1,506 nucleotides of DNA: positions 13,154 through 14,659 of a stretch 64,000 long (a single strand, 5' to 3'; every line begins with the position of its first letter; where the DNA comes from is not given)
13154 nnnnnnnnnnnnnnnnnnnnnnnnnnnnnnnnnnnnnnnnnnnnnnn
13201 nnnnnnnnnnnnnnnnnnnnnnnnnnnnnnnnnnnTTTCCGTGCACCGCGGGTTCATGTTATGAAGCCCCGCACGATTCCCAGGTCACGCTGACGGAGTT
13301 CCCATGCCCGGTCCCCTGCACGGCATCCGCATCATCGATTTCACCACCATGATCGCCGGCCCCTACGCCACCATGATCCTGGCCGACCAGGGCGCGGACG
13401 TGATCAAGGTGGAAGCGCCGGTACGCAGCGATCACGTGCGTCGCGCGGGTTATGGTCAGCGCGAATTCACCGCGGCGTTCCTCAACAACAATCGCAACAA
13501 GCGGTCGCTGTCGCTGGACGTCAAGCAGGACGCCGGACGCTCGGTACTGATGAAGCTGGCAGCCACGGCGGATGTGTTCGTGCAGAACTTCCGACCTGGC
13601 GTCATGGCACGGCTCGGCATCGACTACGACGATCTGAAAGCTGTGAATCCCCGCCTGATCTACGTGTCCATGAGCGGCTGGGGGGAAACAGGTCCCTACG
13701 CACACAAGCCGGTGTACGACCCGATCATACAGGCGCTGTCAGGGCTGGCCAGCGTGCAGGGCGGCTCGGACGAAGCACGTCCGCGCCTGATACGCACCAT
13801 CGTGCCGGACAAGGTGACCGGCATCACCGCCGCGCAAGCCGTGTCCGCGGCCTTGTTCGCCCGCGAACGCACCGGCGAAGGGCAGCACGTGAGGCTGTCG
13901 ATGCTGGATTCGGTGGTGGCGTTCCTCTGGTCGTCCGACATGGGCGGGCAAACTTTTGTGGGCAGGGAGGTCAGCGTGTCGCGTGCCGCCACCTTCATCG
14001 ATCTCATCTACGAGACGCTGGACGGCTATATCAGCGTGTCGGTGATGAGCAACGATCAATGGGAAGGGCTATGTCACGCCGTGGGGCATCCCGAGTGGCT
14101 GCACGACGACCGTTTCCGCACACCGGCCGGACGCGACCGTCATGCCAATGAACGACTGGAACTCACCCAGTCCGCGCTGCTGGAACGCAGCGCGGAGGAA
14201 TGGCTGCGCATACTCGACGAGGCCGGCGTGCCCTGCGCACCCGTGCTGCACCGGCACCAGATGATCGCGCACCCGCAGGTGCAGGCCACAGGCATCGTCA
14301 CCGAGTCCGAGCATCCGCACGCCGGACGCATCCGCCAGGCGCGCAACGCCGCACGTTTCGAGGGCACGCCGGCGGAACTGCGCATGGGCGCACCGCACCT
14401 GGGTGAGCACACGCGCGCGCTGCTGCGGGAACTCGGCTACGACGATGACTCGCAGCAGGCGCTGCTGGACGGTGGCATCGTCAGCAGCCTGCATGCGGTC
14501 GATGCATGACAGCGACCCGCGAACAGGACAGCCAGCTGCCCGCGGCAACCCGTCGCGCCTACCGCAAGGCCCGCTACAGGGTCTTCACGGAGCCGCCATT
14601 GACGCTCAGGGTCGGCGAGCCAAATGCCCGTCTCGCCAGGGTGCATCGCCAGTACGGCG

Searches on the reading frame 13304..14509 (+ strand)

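Call 13: search_protein_families(library=pfam, proteins=[window:13304-14509:+], max_evalue=0.001)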
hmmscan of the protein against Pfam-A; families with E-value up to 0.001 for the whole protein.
window:13304-14509:+ (401 aa): 1 family
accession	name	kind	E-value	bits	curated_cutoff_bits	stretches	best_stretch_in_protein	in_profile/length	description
PF02515.22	CoA_transf_3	-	2.4e-119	399.2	23.3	1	5-370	1-366/366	CoA-transferase family III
